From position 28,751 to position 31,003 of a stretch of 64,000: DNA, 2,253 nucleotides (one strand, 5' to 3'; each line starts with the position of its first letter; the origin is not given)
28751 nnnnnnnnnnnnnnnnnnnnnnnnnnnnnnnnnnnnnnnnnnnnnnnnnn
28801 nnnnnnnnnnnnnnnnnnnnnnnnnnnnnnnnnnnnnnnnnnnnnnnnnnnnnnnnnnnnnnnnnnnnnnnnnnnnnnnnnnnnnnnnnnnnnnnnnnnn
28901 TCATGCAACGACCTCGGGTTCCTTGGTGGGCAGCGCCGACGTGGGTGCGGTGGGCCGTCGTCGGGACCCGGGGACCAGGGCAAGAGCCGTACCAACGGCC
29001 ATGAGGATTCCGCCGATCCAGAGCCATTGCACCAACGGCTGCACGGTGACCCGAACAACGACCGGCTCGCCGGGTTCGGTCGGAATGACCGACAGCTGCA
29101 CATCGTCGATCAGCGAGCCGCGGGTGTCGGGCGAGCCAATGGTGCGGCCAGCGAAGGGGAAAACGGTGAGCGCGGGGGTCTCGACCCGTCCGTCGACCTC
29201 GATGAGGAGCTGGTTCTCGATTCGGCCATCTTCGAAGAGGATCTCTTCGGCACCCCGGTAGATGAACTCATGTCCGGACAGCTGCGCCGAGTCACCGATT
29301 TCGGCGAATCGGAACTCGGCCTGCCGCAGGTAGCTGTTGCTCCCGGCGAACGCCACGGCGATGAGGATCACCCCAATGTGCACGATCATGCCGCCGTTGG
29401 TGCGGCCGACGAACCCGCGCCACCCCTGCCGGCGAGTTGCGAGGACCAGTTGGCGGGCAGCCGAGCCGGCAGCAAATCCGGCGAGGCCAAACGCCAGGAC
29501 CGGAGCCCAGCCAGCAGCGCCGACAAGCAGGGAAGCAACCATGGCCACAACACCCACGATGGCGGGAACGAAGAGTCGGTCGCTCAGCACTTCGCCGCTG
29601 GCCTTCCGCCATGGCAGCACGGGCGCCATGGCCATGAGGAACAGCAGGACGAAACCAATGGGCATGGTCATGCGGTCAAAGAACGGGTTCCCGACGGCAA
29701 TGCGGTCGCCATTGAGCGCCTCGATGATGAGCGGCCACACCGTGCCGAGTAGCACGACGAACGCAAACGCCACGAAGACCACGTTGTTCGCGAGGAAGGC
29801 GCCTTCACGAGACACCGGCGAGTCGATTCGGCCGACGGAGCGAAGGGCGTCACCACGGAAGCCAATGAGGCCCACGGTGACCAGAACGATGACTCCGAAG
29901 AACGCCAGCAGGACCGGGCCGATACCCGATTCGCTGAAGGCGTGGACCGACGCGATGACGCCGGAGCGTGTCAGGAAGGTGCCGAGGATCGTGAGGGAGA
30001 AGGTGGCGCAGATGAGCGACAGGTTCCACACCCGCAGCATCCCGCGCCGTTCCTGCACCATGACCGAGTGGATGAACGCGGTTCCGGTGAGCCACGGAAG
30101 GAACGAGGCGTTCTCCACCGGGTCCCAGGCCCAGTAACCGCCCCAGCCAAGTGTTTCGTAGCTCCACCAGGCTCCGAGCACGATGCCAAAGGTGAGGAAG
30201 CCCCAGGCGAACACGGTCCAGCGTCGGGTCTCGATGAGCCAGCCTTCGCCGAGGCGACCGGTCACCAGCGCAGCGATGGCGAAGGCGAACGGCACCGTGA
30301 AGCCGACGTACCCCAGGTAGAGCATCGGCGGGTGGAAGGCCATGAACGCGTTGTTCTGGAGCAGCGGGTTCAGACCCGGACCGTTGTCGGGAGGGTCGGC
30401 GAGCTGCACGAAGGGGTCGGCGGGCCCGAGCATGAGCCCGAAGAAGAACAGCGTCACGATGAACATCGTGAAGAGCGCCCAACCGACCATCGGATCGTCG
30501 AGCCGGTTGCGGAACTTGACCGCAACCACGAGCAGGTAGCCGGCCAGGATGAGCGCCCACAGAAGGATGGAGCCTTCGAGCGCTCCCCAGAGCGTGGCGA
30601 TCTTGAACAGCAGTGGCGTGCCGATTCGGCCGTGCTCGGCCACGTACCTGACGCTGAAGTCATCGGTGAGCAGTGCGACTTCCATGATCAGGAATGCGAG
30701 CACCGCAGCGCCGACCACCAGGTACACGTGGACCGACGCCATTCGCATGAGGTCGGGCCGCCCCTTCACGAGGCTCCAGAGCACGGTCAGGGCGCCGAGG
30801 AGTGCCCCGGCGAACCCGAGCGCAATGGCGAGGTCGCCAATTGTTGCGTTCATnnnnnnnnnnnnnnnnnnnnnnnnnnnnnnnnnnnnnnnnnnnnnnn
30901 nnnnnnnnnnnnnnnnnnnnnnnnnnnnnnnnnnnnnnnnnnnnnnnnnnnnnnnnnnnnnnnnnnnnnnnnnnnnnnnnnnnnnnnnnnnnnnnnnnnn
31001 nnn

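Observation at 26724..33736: Complete colinear System I cytochrome c maturation operon (ccmABCDEFGH plus a TPR CcmI-like gene) in an apparently actinobacterial genome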

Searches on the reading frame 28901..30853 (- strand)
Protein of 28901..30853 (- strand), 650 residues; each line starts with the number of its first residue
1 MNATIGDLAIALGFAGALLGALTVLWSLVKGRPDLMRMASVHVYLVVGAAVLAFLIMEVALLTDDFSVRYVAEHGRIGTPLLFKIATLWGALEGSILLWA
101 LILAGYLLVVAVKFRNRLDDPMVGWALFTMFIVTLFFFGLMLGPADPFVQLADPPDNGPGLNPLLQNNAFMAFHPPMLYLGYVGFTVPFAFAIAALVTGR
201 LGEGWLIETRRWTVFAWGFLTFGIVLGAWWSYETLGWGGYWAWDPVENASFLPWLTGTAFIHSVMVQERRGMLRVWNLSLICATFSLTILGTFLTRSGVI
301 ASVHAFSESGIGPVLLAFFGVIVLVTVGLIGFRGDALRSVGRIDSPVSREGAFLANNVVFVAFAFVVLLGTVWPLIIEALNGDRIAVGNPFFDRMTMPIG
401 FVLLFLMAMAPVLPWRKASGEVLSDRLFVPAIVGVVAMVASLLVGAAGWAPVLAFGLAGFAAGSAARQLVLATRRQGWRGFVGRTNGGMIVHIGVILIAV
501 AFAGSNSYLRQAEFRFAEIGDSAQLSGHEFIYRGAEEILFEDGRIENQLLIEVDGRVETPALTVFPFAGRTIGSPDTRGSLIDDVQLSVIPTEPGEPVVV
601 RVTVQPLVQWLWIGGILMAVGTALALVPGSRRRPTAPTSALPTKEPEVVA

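Call 3: search_protein_families(library=pfam, proteins=[window:28901-30853:-])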
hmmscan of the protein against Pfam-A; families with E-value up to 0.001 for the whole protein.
window:28901-30853:- (650 aa): 2 families
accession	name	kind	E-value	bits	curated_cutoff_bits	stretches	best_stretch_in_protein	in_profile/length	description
PF16327.10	CcmF_C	-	2.3e-45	155.7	28.7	1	316-627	1-321/323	Cytochrome c-type biogenesis protein CcmF C-terminal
PF01578.25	Cytochrom_C_asm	-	1.1e-36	126.9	29.9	1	89-297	1-206/212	Cytochrome C assembly protein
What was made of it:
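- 28901..30853 (-): ccmF, the heme lyase / holocytochrome c synthase core (650 aa). PF01578 plus PF16327 hit (call 3).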

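Call 4: search_protein_families(library=ncbifam, proteins=[window:28901-30853:-])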
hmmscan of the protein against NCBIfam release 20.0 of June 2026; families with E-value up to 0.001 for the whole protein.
window:28901-30853:- (650 aa): 4 families
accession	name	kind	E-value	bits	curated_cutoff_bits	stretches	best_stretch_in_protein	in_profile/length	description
TIGR03145.1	cyt_nit_nrfE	subfamily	4.1e-125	418.9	927.3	1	2-626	2-630/631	heme lyase NrfEFG subunit NrfE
TIGR00353.1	nrfE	subfamily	6.1e-125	418.3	569.05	1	53-627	1-573/578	heme lyase CcmF/NrfE family subunit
NF007691.0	PRK10369.1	subfamily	1.3e-100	337.9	394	1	5-632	7-571/573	heme lyase NrfEFG subunit NrfE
TIGR03144.1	cytochr_II_ccsB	equivalog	1.5e-08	34.7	187.6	1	211-296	162-245/252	c-type cytochrome biogenesis protein CcsB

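Call 8: find_homologous_proteins(query=window:28901-30853:-)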
Query window:28901-30853:- (650 aa): 8000 proteins with E <= 0.001 among 8000 candidates; the best 120 are listed.
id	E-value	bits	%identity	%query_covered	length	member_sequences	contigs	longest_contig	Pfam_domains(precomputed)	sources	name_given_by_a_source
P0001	0.0e+0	1426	100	100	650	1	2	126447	PF16327.11,PF01578.26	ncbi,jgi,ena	jgi:cytochrome c-type biogenesis protein CcmF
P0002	0.0e+0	1286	90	99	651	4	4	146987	PF16327.11,PF01578.26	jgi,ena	jgi:cytochrome c-type biogenesis protein CcmF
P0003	0.0e+0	1284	90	99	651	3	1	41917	PF16327.11,PF01578.26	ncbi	-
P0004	0.0e+0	1221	84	100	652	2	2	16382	PF16327.11,PF01578.26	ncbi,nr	ncbi:MAG: heme lyase CcmF/NrfE family subunit [Acidimicrobiales bacterium]|nr:heme lyase CcmF/NrfE f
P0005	0.0e+0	1216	84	100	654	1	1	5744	PF16327.11,PF01578.26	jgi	jgi:cytochrome c-type biogenesis protein CcmF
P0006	0.0e+0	1188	82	100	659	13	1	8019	PF16327.11,PF01578.26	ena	-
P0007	0.0e+0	1180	81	96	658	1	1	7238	PF16327.11,PF01578.26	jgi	-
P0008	0.0e+0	1175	82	100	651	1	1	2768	PF16327.11,PF01578.26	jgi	jgi:cytochrome c-type biogenesis protein CcmF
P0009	0.0e+0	1174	81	99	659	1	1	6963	PF16327.11,PF01578.26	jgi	jgi:cytochrome c-type biogenesis protein CcmF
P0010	0.0e+0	1173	82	100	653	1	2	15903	PF16327.11,PF01578.26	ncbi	-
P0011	0.0e+0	1173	82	99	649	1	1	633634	PF16327.11,PF01578.26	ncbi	-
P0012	0.0e+0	1171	80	99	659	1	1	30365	PF16327.11,PF01578.26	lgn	-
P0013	0.0e+0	1169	87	92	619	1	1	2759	PF16327.11,PF01578.26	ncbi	ncbi:MAG: heme lyase CcmF/NrfE family subunit, partial [Acidimicrobiales bacterium]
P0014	0.0e+0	1168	81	99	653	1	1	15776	PF16327.11,PF01578.26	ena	-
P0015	0.0e+0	1167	80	99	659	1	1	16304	PF16327.11,PF01578.26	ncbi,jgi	ncbi:MAG: cytochrome c-type biogenesis protein CcmF [Verrucomicrobiales bacterium]|jgi:cytochrome c-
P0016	0.0e+0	1166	81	99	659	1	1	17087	PF16327.11,PF01578.26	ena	-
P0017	0.0e+0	1161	79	100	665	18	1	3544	PF16327.11,PF01578.26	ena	-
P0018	0.0e+0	1153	79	99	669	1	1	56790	PF16327.11,PF01578.26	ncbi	-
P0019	0.0e+0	1152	79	100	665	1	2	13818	PF16327.11,PF01578.26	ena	-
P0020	0.0e+0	1144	80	99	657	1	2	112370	PF16327.11,PF01578.26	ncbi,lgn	-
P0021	0.0e+0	1144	79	98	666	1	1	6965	PF16327.11,PF01578.26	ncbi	-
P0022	0.0e+0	1138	78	100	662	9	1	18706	PF16327.11,PF01578.26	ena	-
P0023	0.0e+0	1135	78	100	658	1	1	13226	PF16327.11,PF01578.26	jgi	-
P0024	0.0e+0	1135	78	100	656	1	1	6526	PF16327.11,PF01578.26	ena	-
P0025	0.0e+0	1122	76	99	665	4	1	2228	PF16327.11,PF01578.26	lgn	-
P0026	0.0e+0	1122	78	100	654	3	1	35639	PF16327.11,PF01578.26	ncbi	-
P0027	0.0e+0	1120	77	100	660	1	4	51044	PF16327.11,PF01578.26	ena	-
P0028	0.0e+0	1116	77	100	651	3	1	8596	PF16327.11,PF01578.26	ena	-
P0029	0.0e+0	1116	77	99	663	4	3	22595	PF16327.11,PF01578.26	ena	-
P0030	0.0e+0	1115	77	100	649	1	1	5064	PF16327.11,PF01578.26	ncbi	-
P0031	0.0e+0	1115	76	100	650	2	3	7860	PF16327.11,PF01578.26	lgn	-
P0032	0.0e+0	1108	77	100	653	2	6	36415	PF16327.11,PF01578.26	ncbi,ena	-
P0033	0.0e+0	1107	75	99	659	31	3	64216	PF16327.11,PF01578.26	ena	-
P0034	0.0e+0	1105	77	98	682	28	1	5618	PF16327.11,PF01578.26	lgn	-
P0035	0.0e+0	1103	77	98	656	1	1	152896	PF16327.11,PF01578.26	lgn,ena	-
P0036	0.0e+0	1091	75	100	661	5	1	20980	PF16327.11,PF01578.26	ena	-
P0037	0.0e+0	1091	75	100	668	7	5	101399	PF16327.11,PF01578.26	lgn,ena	-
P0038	0.0e+0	1080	75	99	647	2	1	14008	PF16327.11,PF01578.26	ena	-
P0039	0.0e+0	1048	83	88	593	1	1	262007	PF16327.11,PF01578.26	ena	-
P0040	7.8e-287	971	81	82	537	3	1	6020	PF16327.11,PF01578.26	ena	-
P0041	3.9e-282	956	69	98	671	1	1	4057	PF16327.11,PF01578.26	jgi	jgi:cytochrome c-type biogenesis protein CcmF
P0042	4.0e-282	956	67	100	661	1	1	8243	PF16327.11,PF01578.26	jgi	jgi:cytochrome c-type biogenesis protein CcmF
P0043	8.1e-282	955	68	98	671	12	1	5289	PF16327.11,PF01578.26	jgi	jgi:cytochrome c-type biogenesis protein CcmF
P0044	9.8e-280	948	67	97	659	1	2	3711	PF16327.11,PF01578.26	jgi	jgi:cytochrome c-type biogenesis protein CcmF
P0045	1.1e-279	948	66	99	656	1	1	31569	PF16327.11,PF01578.26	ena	-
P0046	1.8e-279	947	66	99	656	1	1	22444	PF16327.11,PF01578.26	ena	-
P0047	5.3e-278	942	69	94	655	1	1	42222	PF16327.11,PF01578.26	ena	-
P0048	8.9e-276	935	68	98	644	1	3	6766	PF16327.11,PF01578.26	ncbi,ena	ncbi:MAG: heme lyase CcmF/NrfE family subunit [Acidimicrobiales bacterium]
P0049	2.9e-275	933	65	100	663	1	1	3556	PF16327.11,PF01578.26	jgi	jgi:cytochrome c-type biogenesis protein CcmF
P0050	1.1e-274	931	68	98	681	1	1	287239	PF16327.11,PF01578.26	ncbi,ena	-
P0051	1.1e-274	931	67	100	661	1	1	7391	PF16327.11,PF01578.26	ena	-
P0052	1.8e-274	931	66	100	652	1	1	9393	PF16327.11,PF01578.26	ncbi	ncbi:MAG: heme lyase CcmF/NrfE family subunit [Acidimicrobiales bacterium]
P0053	1.8e-274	931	68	98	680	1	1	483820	PF16327.11,PF01578.26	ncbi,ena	-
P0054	2.8e-274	930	64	100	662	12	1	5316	PF16327.11,PF01578.26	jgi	jgi:cytochrome c-type biogenesis protein CcmF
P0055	4.2e-274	929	66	98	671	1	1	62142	PF16327.11,PF01578.26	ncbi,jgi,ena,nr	ncbi:MAG: heme lyase CcmF/NrfE family subunit [Acidimicrobiia bacterium]|nr:heme lyase CcmF/NrfE fam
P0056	4.5e-274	929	65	99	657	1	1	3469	PF16327.11,PF01578.26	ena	-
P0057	5.7e-274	929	65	99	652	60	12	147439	PF16327.11,PF01578.26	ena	-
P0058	6.0e-274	929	65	99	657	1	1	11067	PF16327.11,PF01578.26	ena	-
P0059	1.2e-273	928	64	100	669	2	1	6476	PF16327.11,PF01578.26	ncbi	-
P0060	1.8e-273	927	65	99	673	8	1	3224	PF16327.11,PF01578.26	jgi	jgi:cytochrome c-type biogenesis protein CcmF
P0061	2.3e-273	927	66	98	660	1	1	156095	PF16327.11,PF01578.26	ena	-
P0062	2.6e-273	927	66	100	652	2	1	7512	PF16327.11,PF01578.26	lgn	-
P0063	3.1e-273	927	66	100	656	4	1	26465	PF16327.11,PF01578.26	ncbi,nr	ncbi:MAG TPA: heme lyase CcmF/NrfE family subunit [Acidimicrobiales bacterium]|nr:heme lyase CcmF/Nr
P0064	3.2e-273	926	66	100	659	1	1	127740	PF16327.11,PF01578.26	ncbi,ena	-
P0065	5.2e-273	926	68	95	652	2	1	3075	PF16327.11,PF01578.26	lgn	-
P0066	1.1e-272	925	66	98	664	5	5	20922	PF16327.11,PF01578.26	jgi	jgi:cytochrome c-type biogenesis protein CcmF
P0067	1.4e-272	924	66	99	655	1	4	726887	PF16327.11,PF01578.26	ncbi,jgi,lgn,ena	-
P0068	1.7e-272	924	67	100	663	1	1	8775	PF16327.11,PF01578.26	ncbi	ncbi:MAG: heme lyase CcmF/NrfE family subunit [Acidimicrobiales bacterium]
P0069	2.0e-272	924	66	98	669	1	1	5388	PF16327.11,PF01578.26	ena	-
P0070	2.0e-272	924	66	98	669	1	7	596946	PF16327.11,PF01578.26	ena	-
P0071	2.2e-272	924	66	98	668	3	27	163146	PF16327.11,PF01578.26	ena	-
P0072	2.2e-272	924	67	98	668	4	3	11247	PF16327.11,PF01578.26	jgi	jgi:cytochrome c-type biogenesis protein CcmF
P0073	9.8e-272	922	64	100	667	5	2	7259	PF16327.11,PF01578.26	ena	-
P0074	1.1e-271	921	66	100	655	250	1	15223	PF16327.11,PF01578.26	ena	-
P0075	1.3e-271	921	66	100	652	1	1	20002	PF16327.11,PF01578.26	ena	-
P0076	1.5e-271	921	68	96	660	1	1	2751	PF16327.11,PF01578.26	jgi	jgi:cytochrome c-type biogenesis protein CcmF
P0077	1.9e-271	921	66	99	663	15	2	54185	PF16327.11,PF01578.26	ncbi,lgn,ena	-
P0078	2.1e-271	920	66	100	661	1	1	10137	PF16327.11,PF01578.26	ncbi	ncbi:heme lyase CcmF/NrfE family subunit [soil metagenome]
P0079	2.5e-271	920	81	79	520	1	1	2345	PF16327.11,PF01578.26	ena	-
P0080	2.6e-271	920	64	99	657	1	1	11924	PF16327.11,PF01578.26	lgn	-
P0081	2.6e-271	920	67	97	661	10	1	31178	PF16327.11,PF01578.26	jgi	jgi:cytochrome c-type biogenesis protein CcmF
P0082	2.7e-271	920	66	98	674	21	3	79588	PF16327.11,PF01578.26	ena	-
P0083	3.2e-271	920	65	99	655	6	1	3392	PF16327.11,PF01578.26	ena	-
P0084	3.4e-271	920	65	99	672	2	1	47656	PF16327.11,PF01578.26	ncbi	-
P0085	3.8e-271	920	65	100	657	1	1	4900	PF16327.11,PF01578.26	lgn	-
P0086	3.9e-271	920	65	98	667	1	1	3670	PF16327.11,PF01578.26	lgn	-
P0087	3.9e-271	920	64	100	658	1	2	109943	PF16327.11,PF01578.26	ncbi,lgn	-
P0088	5.2e-271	919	65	100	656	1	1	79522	PF16327.11,PF01578.26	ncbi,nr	ncbi:MAG TPA: heme lyase CcmF/NrfE family subunit [Acidimicrobiales bacterium]|nr:heme lyase CcmF/Nr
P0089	9.6e-271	918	64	99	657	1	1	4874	PF16327.11,PF01578.26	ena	-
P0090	1.0e-270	918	68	94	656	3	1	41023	PF16327.11,PF01578.26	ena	-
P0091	1.1e-270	918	69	90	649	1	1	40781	PF16327.11,PF01578.26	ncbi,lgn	-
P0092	1.1e-270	918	66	98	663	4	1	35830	PF16327.11,PF01578.26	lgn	-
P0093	1.1e-270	918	66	98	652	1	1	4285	PF16327.11,PF01578.26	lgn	-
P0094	1.5e-270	918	64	99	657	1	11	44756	PF16327.11,PF01578.26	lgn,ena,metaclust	metaclust:\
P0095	1.5e-270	918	66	100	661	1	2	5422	PF16327.11,PF01578.26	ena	-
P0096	1.6e-270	918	65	98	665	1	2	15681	PF16327.11,PF01578.26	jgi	jgi:cytochrome c-type biogenesis protein CcmF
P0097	1.7e-270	918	65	100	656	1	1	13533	PF16327.11,PF01578.26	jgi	-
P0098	2.2e-270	917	67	98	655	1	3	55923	PF16327.11,PF01578.26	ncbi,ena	-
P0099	2.2e-270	917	64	100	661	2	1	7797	PF16327.11,PF01578.26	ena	-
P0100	2.6e-270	917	65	99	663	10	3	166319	PF16327.11,PF01578.26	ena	-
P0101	2.8e-270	917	65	99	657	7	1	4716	PF16327.11,PF01578.26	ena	-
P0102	3.2e-270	917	66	98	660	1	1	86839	PF16327.11,PF01578.26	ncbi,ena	-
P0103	3.2e-270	917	64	99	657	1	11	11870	PF16327.11,PF01578.26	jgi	jgi:cytochrome c-type biogenesis protein CcmF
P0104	3.6e-270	916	65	99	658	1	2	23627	PF16327.11,PF01578.26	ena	-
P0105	3.8e-270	916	65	99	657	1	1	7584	PF16327.11,PF01578.26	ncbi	-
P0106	5.3e-270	916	65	98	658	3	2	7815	PF16327.11,PF01578.26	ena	-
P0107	6.0e-270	916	65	99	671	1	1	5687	PF16327.11,PF01578.26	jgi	jgi:cytochrome c-type biogenesis protein CcmF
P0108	6.1e-270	916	65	99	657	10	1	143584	PF16327.11,PF01578.26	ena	-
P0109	7.2e-270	915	65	98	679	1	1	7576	PF16327.11,PF01578.26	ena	-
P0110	7.5e-270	915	67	98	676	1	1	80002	PF16327.11,PF01578.26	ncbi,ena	-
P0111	9.2e-270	915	66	100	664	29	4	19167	PF16327.11,PF01578.26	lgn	-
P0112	1.1e-269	915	65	99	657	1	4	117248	PF16327.11,PF01578.26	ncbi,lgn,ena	-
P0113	1.2e-269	915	64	99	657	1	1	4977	PF16327.11,PF01578.26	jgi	jgi:cytochrome c-type biogenesis protein CcmF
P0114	1.5e-269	914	65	99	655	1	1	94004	PF16327.11,PF01578.26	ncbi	-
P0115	1.5e-269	914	67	98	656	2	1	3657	PF16327.11,PF01578.26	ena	-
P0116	1.6e-269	914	65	98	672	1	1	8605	PF16327.11,PF01578.26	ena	-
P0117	1.7e-269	914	66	99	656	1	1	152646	PF16327.11,PF01578.26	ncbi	-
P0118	1.7e-269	914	64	99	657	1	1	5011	PF16327.11,PF01578.26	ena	-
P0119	1.8e-269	914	65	98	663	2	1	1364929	PF16327.11,PF01578.26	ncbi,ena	-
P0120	1.8e-269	914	65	99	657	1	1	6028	PF16327.11,PF01578.26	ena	-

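Call 9: find_related_loci(query=window:28901-30853:-, collection=genome_contigs, flank=8000)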
Query window:28901-30853:- (650 aa) in genome_contigs; peptide patterns used: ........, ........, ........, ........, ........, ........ (x = any residue, [..] = any of these).
600 stretches matched a pattern (row limit reached: there are more); 599 encode a relative of the query (tblastn E <= 1e-3); the best 80 are kept; 80 distinct loci.
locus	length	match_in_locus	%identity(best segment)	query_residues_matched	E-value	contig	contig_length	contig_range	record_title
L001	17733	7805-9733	90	1-643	0e+0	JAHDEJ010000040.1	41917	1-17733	MAG: Acidimicrobiales bacterium isolate MAG-179 RZ_2502, whole genome shotgun sequence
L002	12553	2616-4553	75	1-645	0e+0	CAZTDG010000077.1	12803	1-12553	MAG TPA_asm: uncultured Acidimicrobiales bacterium isolate SRP114822_co1_81 genome assembly, contig: NODE_1334_length_12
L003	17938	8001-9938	82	1-646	0e+0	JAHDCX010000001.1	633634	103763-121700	MAG: Acidimicrobiales bacterium isolate MAG-144 RZ_5, whole genome shotgun sequence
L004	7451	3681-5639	64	1-647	0e+0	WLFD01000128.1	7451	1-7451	MAG: Actinomycetota bacterium isolate UFOp-RE-20APR16-422 RE-20APR16-422-c128, whole genome shotgun sequence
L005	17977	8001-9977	63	1-647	0e+0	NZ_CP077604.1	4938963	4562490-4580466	Aquihabitans sp. G128 chromosome, complete genome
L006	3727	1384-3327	64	1-645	0e+0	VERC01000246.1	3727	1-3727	MAG: Acidimicrobiia bacterium isolate ZLKRG30 NODE_34314_length_3727_cov_4.047222, whole genome shotgun sequence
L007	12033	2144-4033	66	19-639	0e+0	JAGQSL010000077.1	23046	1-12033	MAG: Acidimicrobiales bacterium isolate HKST-UBA06 2010_45839, whole genome shotgun sequence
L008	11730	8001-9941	66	1-640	0e+0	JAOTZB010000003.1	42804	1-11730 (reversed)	MAG: Acidimicrobiia bacterium isolate 21_Jan_SF_Bin67 21_Jan_SF_Bin67_scaffold_404_c1, whole genome shotgun sequence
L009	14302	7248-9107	67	24-641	0e+0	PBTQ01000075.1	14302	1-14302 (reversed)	MAG: Acidimicrobiaceae bacterium isolate NP57 MHASMcontig_72296, whole genome shotgun sequence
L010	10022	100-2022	63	1-639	0e+0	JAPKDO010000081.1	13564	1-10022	MAG: Acidimicrobiales bacterium isolate ANT-92 NODE_4048_length_13564_cov_4.313569, whole genome shotgun sequence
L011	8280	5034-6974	64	1-646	0e+0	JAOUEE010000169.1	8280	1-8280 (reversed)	MAG: Acidimicrobiia bacterium isolate 4_1_Jan_SF_Bin55 4_1_Jan_SF_Bin55_scaffold_3865_c1, whole genome shotgun sequence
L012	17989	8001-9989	63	1-649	0e+0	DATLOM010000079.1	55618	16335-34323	MAG TPA_asm: Acidimicrobiales bacterium isolate SMAG_U13826 k141_1916134, whole genome shotgun sequence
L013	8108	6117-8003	64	17-639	0e+0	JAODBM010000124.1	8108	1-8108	MAG: Acidimicrobiales bacterium isolate RYN_48 scaffold_202129, whole genome shotgun sequence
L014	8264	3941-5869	60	1-640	0e+0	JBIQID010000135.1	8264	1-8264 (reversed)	MAG: Actinomycetota bacterium isolate mag.35e NODE_4575_length_8264, whole genome shotgun sequence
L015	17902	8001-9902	63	2-628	0e+0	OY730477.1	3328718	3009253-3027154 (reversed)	MAG: Acidimicrobiales bacterium isolate e0b2f39b-1ee3-4a0c-86de-16ff46d4126c genome assembly, chromosome: 1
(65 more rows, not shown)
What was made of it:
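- Taxonomy: named CcmF relatives at 54-90% identity are almost all Acidimicrobiales or Acidimicrobiia (calls 8, 9). Outside the class, the nearest CcmF relatives are Gemmatimonadota, Myxococcota, Limnocylindria and Deinococcales at 41-46% identity (call 9).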

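Call 25: list_cluster_members(proteins=[P0001, P0002, P0003])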
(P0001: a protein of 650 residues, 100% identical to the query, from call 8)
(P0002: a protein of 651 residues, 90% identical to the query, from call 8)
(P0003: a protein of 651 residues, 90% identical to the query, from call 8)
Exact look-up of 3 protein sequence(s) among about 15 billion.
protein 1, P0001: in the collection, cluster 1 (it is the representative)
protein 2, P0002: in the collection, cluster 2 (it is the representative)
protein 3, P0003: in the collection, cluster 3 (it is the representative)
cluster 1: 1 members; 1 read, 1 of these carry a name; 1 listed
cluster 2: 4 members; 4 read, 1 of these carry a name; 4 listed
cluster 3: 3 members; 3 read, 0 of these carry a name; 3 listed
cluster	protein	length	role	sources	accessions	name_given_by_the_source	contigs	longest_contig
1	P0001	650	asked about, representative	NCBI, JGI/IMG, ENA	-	cytochrome c-type biogenesis protein CcmF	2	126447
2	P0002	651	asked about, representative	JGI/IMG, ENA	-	cytochrome c-type biogenesis protein CcmF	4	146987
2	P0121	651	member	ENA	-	-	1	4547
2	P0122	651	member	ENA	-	-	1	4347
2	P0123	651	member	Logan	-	-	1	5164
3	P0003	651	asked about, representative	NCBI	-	-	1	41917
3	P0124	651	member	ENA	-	-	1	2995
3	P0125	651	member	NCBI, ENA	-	-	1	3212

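Call 26: find_encoding_contigs(protein=P0001, flank=10000, max_places=4)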
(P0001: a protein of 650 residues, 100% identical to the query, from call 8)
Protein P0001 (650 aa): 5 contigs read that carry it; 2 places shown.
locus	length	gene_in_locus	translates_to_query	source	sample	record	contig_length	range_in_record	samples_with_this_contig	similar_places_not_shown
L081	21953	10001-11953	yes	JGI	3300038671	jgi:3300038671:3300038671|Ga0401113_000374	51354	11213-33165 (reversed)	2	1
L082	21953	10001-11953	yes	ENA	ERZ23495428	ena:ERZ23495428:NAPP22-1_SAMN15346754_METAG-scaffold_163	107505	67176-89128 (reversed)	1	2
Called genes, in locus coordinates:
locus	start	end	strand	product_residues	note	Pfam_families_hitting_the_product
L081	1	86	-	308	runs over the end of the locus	PF00892:EamA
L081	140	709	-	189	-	-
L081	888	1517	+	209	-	PF09997:DUF2238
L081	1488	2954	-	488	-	-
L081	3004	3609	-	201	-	PF00440:TetR_N, PF17932:TetR_C_24 (weak), PF21943:TetR_C_46 (weak)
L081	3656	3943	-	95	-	-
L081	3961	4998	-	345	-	PF17248:DUF5317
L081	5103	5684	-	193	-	PF13845:Septum_form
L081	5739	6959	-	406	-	PF04203:Sortase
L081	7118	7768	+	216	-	PF02463:SMC_N (faint), PF00005:ABC_tran, PF13304:AAA_21 (faint)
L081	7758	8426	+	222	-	PF03379:CcmB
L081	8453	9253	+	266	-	PF01578:Cytochrom_C_asm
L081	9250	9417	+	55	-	-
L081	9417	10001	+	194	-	PF03100:CcmE (weak)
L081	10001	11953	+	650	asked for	PF01578:Cytochrom_C_asm, PF16327:CcmF_C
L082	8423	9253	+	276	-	PF01578:Cytochrom_C_asm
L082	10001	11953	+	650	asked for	PF01578:Cytochrom_C_asm, PF16327:CcmF_C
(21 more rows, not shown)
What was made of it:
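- Checked: Public gene calls on the identical metagenome contigs give the same lengths (call 26).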
